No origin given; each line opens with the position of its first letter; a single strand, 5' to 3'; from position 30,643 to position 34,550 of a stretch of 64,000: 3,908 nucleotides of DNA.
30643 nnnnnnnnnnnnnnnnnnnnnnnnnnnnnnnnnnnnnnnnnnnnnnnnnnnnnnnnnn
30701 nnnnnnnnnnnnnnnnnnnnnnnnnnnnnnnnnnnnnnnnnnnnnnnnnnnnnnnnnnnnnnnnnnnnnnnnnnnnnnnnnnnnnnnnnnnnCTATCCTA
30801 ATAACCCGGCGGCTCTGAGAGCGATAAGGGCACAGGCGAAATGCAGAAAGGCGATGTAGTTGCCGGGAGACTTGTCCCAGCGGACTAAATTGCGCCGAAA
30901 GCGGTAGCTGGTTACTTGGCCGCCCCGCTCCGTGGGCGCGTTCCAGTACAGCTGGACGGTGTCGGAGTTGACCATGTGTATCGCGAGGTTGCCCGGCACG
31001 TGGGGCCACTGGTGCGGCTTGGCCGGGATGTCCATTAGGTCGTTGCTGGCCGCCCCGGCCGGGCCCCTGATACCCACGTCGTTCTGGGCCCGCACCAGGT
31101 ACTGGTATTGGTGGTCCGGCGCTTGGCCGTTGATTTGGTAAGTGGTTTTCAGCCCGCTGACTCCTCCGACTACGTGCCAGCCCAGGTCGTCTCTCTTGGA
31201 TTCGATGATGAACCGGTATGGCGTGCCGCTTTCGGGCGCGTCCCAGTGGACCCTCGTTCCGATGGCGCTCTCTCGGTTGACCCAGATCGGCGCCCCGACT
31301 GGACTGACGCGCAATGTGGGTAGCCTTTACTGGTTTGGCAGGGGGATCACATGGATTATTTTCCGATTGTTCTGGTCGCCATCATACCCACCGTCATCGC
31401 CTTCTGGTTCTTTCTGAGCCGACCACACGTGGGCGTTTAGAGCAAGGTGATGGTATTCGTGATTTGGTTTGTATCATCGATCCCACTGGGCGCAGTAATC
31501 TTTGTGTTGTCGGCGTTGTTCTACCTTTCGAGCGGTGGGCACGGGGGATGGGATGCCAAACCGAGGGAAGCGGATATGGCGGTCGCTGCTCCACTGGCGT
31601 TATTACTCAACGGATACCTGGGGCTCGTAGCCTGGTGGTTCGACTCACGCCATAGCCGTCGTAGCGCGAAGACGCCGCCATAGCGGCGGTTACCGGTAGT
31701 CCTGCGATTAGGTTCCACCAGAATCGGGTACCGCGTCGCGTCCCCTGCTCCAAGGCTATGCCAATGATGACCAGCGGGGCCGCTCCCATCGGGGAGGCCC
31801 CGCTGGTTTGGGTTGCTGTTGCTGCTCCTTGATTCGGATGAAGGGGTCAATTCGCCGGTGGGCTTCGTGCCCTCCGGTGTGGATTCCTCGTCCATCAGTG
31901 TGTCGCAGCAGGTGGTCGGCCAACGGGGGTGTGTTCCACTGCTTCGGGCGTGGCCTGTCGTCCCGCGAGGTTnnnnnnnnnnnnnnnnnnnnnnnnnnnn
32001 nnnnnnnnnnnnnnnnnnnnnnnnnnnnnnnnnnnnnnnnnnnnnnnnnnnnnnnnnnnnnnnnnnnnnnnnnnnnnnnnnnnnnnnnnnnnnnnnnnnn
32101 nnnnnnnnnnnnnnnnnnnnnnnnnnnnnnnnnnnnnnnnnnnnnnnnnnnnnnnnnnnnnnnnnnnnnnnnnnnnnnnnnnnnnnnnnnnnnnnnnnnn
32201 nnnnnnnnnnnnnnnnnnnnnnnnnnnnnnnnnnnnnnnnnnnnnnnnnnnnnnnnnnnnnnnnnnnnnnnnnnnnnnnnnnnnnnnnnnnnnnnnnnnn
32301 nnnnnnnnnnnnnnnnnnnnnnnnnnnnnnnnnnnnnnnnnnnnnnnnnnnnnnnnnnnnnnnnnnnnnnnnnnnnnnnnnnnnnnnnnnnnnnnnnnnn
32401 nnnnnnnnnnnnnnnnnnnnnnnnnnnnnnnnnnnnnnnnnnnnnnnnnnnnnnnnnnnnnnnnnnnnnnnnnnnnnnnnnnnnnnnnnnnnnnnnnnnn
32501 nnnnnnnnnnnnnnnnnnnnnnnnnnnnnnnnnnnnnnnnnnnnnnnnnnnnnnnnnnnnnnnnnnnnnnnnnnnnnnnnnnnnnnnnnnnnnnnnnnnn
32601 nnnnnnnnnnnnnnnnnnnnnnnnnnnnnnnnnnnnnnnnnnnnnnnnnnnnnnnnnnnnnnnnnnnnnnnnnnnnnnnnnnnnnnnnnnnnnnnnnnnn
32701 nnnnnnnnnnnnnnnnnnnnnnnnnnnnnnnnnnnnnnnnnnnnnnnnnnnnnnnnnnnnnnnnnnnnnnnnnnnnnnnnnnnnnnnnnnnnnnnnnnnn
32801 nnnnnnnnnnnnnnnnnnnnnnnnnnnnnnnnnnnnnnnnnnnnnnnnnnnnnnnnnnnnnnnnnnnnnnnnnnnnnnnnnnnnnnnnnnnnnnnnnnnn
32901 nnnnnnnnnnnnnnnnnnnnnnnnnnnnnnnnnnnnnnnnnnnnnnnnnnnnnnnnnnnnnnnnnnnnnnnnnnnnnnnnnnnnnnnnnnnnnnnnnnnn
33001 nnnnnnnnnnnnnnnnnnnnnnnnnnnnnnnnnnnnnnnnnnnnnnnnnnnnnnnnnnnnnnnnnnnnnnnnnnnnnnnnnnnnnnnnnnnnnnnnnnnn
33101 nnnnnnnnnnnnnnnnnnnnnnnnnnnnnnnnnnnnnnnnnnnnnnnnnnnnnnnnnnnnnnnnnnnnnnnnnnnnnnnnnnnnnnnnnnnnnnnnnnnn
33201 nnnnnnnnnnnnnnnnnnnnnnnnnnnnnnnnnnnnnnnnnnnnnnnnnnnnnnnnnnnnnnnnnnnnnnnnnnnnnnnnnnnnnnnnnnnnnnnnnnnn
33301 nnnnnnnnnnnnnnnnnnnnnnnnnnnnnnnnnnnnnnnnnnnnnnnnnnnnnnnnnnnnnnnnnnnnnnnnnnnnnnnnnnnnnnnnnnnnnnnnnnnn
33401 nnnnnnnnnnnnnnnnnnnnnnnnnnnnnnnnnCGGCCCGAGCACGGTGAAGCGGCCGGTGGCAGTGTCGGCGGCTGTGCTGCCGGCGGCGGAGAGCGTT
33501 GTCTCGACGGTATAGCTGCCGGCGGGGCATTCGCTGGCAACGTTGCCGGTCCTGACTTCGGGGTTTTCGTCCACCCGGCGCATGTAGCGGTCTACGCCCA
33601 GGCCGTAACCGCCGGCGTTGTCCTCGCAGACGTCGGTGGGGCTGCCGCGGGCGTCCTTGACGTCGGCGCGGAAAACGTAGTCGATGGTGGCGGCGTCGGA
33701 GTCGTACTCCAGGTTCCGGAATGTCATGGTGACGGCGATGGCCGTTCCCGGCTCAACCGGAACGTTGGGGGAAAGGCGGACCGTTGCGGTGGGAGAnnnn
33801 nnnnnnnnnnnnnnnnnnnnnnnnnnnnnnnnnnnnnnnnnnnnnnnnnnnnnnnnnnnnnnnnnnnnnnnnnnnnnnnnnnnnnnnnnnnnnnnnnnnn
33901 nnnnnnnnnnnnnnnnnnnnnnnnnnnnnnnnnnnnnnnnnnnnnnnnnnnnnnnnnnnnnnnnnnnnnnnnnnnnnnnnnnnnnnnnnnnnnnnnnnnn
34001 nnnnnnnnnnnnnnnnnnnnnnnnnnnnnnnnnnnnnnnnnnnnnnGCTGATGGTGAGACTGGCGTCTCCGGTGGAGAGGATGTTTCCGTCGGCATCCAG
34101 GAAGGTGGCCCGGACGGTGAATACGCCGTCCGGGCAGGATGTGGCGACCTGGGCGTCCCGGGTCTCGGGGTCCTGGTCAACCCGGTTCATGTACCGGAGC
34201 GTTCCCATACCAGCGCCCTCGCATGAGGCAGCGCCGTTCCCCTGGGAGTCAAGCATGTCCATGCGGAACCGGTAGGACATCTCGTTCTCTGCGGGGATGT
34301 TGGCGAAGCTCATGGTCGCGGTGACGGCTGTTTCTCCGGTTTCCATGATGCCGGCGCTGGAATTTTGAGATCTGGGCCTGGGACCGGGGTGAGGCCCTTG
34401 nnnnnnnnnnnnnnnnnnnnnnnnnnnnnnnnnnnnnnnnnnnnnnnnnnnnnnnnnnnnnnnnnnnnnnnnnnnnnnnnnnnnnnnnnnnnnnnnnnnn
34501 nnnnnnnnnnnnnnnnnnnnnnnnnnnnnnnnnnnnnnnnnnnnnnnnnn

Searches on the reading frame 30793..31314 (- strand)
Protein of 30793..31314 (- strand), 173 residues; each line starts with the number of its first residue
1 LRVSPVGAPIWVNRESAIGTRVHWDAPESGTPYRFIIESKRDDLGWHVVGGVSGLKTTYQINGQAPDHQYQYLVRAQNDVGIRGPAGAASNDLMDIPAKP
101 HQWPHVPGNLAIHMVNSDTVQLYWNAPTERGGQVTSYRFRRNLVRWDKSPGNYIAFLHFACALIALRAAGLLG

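Call 41: search_protein_families(library=pfam, proteins=[window:30793-31314:-], max_evalue=0.001)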
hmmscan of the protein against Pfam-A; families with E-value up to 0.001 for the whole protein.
window:30793-31314:- (173 aa): 1 family
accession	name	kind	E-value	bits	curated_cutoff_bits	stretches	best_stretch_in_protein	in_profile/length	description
PF00041.27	fn3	-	2.9e-09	37.4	25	1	20-84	16-76/84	Fibronectin type III domain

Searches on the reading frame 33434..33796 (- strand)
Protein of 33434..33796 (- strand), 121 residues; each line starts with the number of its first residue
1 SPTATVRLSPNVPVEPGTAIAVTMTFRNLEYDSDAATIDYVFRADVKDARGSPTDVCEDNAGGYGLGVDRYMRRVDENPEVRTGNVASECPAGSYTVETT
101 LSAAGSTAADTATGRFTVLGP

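Call 20: search_protein_families(library=ncbifam, proteins=[window:33434-33796:-], max_evalue=1)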
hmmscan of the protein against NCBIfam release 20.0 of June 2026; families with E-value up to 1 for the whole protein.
window:33434-33796:- (121 aa): 0 families

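Call 21: search_protein_families(library=pfam, proteins=[window:33434-33796:-], max_evalue=10)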
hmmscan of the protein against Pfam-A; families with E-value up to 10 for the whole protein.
window:33434-33796:- (121 aa): 1 family
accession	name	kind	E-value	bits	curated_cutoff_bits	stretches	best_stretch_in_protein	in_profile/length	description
PF02221.20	E1_DerP2_DerF2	-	0.0058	17.4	22.7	1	4-101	18-116/133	ML domain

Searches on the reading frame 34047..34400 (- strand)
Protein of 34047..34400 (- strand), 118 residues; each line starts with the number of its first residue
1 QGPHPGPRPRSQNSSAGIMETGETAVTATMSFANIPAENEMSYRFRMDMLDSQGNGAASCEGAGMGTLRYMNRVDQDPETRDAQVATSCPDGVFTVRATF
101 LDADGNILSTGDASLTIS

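Call 10: search_protein_families(library=pfam, proteins=[window:34047-34400:-], max_evalue=0.01)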
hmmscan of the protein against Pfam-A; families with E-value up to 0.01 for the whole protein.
window:34047-34400:- (118 aa): 0 families

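Call 20: search_protein_families(library=ncbifam, proteins=[window:34047-34364:-], max_evalue=1)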
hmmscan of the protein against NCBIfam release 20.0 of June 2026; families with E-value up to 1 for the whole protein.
window:34047-34364:- (106 aa): 0 families

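Call 21: search_protein_families(library=pfam, proteins=[window:34047-34364:-], max_evalue=10)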
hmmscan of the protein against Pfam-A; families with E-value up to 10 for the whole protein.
window:34047-34364:- (106 aa): 2 families
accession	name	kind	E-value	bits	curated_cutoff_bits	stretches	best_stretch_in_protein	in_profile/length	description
PF13752.12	DUF4165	-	0.029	14.8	25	1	74-105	87-118/121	Domain of unknown function (DUF4165)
PF16974.11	NAR2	-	0.12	12.3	26.6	1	63-102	87-126/142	High-affinity nitrate transporter accessory, Ig-like domain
